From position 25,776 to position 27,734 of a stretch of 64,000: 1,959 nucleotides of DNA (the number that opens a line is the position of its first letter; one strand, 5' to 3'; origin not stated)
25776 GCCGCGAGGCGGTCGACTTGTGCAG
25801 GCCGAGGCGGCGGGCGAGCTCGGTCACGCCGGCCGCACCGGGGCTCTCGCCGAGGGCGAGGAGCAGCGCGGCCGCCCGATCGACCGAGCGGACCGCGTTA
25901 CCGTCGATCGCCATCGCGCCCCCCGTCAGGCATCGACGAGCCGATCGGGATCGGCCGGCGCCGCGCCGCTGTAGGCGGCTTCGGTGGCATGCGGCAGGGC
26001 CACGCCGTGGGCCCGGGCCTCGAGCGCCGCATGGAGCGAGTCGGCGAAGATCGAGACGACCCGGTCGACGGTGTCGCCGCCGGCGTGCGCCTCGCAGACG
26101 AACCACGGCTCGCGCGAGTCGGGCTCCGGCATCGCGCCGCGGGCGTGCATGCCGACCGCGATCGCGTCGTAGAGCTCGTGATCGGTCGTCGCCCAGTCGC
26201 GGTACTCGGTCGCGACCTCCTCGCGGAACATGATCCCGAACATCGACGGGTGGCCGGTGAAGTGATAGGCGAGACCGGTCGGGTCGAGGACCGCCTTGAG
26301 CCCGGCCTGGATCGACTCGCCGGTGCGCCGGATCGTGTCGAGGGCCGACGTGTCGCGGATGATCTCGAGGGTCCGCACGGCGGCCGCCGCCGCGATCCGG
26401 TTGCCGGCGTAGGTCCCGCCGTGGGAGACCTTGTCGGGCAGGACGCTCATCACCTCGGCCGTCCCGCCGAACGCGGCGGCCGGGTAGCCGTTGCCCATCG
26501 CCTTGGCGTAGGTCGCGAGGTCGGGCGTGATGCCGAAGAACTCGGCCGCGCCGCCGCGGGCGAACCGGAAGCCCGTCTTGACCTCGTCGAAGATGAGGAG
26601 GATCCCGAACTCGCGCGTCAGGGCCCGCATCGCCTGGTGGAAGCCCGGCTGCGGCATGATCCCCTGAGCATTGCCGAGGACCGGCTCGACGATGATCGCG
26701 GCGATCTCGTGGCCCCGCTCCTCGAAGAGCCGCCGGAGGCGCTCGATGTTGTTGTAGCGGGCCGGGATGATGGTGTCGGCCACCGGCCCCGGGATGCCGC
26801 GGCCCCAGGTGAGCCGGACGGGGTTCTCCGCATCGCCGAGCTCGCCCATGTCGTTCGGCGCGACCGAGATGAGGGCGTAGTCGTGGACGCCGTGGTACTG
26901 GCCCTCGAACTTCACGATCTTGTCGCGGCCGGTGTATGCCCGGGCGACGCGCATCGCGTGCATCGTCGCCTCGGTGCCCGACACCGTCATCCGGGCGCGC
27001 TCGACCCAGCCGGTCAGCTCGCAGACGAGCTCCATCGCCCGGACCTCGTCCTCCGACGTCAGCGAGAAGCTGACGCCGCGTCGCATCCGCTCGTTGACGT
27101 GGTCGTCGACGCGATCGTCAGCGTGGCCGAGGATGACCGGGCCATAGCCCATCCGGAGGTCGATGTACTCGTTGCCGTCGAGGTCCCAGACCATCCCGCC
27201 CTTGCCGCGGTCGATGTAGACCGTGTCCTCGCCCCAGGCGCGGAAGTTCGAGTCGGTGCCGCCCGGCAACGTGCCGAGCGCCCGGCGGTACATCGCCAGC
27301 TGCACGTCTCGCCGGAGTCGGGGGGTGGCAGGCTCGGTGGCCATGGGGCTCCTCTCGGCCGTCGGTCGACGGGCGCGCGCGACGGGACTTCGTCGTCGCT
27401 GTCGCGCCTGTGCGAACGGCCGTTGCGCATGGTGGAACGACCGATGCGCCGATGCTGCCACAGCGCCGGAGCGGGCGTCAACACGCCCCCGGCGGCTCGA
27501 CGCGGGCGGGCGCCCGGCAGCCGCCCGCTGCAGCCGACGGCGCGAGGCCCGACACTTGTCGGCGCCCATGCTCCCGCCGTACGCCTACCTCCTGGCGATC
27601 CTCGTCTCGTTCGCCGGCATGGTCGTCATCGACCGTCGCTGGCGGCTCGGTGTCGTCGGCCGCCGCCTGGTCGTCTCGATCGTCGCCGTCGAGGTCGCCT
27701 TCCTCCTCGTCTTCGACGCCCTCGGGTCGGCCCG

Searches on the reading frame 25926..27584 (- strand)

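Call 46: search_protein_families(library=pfam, proteins=[window:25926-27584:-], max_evalue=0.001)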
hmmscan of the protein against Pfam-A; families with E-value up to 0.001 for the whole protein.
window:25926-27584:- (552 aa): 1 family
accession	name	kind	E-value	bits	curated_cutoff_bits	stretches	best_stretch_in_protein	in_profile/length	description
PF00202.27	Aminotran_3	-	5.4e-67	226.7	30.5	1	122-460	11-357/403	Aminotransferase class-III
